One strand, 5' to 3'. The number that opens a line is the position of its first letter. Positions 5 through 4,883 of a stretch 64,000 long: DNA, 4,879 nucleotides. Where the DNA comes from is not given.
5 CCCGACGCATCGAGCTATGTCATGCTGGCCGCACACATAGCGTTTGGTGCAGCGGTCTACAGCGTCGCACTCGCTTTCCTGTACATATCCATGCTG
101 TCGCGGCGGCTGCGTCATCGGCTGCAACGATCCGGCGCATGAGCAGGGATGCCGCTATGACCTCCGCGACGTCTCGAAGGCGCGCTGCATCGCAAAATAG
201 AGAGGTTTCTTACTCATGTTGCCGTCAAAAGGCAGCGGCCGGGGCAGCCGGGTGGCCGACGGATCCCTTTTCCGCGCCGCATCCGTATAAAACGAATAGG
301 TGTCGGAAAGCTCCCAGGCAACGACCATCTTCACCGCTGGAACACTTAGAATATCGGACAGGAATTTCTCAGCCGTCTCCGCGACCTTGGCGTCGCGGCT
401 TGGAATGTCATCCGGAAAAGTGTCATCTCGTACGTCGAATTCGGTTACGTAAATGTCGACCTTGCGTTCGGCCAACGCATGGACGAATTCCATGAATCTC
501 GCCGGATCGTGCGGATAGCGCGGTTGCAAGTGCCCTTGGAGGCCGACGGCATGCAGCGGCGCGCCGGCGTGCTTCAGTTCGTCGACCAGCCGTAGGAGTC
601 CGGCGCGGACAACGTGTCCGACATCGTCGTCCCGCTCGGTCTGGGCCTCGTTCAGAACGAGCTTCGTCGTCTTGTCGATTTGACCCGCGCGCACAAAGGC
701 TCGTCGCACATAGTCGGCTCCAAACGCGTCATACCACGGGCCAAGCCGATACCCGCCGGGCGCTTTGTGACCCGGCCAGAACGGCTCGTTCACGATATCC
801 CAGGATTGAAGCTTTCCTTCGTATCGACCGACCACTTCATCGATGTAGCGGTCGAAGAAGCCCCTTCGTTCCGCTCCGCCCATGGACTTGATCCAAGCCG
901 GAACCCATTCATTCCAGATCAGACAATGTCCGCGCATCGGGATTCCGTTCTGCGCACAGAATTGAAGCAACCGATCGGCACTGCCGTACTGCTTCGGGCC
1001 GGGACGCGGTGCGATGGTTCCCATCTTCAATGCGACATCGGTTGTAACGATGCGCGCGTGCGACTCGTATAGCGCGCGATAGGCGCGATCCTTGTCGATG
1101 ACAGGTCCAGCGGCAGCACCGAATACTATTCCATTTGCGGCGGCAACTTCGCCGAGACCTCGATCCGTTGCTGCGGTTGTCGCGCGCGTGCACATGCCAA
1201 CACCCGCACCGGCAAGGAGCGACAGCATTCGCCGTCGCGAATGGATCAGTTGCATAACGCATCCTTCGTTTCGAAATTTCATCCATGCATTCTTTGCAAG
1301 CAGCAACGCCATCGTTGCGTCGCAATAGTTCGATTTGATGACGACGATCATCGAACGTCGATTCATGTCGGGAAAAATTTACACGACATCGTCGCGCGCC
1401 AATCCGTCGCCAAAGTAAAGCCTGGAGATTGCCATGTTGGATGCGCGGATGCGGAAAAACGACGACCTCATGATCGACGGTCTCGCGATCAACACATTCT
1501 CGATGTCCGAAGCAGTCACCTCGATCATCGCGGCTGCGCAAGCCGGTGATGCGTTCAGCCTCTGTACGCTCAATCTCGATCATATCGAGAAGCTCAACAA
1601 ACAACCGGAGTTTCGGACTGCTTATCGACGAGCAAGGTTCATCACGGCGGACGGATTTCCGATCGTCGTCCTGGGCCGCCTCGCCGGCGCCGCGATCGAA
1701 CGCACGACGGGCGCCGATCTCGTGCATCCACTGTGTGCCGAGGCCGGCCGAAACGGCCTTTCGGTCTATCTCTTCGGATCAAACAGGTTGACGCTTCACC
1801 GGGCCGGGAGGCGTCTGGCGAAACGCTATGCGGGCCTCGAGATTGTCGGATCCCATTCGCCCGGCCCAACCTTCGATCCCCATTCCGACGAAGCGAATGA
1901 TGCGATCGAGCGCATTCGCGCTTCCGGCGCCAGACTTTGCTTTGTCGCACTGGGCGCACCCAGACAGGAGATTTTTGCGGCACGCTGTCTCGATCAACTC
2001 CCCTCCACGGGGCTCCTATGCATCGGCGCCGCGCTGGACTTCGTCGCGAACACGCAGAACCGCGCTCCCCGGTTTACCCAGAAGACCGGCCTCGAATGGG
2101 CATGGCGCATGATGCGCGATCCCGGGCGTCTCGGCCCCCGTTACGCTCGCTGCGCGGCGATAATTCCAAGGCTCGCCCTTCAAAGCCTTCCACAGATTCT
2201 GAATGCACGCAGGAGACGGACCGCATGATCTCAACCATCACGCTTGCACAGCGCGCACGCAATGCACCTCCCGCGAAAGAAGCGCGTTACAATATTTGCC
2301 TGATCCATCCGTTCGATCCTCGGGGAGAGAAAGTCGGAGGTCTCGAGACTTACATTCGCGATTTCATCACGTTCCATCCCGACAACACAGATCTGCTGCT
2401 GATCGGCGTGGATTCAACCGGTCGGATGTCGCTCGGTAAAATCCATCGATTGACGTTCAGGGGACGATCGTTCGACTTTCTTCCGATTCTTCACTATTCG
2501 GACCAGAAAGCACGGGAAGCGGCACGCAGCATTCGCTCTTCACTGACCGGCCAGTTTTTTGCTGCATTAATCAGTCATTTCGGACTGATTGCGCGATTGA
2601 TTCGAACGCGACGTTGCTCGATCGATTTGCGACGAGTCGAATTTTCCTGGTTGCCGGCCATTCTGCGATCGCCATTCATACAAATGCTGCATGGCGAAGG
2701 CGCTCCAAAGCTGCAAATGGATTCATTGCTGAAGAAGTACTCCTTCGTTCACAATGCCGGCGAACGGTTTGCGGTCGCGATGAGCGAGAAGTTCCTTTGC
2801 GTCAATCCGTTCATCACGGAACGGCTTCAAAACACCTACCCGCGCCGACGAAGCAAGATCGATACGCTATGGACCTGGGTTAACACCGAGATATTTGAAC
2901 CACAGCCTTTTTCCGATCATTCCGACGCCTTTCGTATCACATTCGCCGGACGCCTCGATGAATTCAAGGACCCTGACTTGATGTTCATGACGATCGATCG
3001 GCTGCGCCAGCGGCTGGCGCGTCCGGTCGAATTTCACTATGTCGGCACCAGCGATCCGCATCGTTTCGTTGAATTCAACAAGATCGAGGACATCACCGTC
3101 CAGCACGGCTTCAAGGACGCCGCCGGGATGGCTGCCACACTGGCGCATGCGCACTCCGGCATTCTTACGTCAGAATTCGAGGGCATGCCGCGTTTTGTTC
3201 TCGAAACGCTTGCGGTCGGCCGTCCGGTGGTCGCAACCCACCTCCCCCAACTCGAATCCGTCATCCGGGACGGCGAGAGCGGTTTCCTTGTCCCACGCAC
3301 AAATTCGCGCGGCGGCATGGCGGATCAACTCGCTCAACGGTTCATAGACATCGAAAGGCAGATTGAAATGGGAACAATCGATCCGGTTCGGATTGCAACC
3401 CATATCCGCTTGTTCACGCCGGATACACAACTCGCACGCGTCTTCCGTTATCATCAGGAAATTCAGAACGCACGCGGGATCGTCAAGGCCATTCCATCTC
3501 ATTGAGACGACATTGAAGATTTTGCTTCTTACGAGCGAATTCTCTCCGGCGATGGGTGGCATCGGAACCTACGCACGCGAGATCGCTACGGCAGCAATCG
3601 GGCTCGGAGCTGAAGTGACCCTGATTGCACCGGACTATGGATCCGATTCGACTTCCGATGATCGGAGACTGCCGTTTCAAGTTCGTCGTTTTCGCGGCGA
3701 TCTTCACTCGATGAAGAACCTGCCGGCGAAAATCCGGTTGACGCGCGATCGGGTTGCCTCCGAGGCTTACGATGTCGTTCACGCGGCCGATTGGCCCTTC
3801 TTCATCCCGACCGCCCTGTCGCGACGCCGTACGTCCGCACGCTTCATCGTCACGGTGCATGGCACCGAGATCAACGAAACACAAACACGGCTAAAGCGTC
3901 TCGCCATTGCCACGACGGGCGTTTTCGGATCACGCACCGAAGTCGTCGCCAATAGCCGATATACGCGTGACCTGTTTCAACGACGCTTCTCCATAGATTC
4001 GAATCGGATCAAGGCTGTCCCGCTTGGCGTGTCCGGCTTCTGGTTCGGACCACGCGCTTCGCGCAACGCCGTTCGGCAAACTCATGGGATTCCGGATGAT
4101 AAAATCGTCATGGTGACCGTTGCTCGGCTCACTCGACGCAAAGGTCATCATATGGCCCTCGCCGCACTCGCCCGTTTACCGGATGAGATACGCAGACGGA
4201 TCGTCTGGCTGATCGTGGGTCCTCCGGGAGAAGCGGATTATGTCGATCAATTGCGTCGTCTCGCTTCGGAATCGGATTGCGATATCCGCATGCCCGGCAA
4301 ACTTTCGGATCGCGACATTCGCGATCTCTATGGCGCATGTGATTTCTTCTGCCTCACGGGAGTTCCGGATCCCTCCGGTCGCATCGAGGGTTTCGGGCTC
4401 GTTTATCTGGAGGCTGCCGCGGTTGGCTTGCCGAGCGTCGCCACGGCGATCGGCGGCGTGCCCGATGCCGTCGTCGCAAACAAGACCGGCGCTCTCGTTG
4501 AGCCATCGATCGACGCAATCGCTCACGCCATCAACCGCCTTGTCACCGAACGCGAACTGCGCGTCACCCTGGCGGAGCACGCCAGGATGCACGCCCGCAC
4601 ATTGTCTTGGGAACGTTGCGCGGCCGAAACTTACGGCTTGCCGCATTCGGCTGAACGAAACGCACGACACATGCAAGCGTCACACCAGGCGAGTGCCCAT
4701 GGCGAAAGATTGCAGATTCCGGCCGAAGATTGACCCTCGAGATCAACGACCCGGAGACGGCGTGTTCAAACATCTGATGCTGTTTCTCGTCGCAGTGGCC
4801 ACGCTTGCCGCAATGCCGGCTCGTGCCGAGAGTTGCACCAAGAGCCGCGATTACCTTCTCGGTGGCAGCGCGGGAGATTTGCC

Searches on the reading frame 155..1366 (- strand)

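Call 49: search_protein_families(library=pfam, proteins=[window:155-1366:-], max_evalue=0.00001)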
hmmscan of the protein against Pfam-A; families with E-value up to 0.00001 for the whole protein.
window:155-1366:- (403 aa): 1 family
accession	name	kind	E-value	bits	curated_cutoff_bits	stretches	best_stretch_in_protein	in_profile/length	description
PF00331.26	Glyco_hydro_10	-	4.9e-63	213.7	22.1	1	71-394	2-309/311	Glycosyl hydrolase family 10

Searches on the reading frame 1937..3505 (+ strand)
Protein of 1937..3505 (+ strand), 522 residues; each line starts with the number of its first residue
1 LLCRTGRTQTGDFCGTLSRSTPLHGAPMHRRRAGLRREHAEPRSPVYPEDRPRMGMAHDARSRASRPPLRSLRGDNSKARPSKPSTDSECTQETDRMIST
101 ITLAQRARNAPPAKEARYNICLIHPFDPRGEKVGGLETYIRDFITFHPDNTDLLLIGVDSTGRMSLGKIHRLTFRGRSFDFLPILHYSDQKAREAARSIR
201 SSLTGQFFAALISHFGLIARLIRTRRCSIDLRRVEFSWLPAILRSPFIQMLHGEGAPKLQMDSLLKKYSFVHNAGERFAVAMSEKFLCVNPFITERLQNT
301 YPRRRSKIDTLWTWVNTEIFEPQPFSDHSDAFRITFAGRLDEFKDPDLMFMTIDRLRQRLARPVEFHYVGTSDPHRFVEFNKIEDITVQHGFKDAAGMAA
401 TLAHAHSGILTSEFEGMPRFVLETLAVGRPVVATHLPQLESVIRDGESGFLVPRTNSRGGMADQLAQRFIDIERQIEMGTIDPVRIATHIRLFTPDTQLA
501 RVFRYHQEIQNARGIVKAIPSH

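Call 49: search_protein_families(library=pfam, proteins=[window:1937-3505:+], max_evalue=0.00001)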
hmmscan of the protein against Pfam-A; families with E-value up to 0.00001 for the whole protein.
window:1937-3505:+ (522 aa): 2 families
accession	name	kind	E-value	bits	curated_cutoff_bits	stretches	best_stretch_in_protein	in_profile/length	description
PF13692.12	Glyco_trans_1_4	-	6.9e-18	65.7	27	1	332-466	2-137/142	Glycosyl transferases group 1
PF00534.26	Glycos_transf_1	-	7.2e-12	45.6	26.4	1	330-457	14-145/172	Glycosyl transferases group 1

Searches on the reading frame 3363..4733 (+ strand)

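Call 49: search_protein_families(library=pfam, proteins=[window:3363-4733:+], max_evalue=0.00001)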
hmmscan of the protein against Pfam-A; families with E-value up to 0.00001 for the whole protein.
window:3363-4733:+ (456 aa): 6 families
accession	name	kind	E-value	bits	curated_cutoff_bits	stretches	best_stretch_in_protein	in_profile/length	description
PF00534.26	Glycos_transf_1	-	8.2e-34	117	26.4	1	234-408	2-170/172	Glycosyl transferases group 1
PF13692.12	Glyco_trans_1_4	-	5.8e-24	85.4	27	1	249-395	3-141/142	Glycosyl transferases group 1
PF13439.12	Glyco_transf_4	-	1e-22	81.4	28.5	1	64-223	1-166/170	Glycosyltransferase Family 4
PF13579.12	Glyco_trans_4_4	-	2.7e-19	70.5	29.7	1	65-222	1-158/158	Glycosyl transferase 4-like domain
PF20706.3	GT4-conflict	-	5.5e-11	42.5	26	1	244-422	194-384/385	Family 4 Glycosyltransferase in conflict systems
PF08323.17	Glyco_transf_5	-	4.8e-07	30.2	22.7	0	52-98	1-49/239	Starch synthase catalytic domain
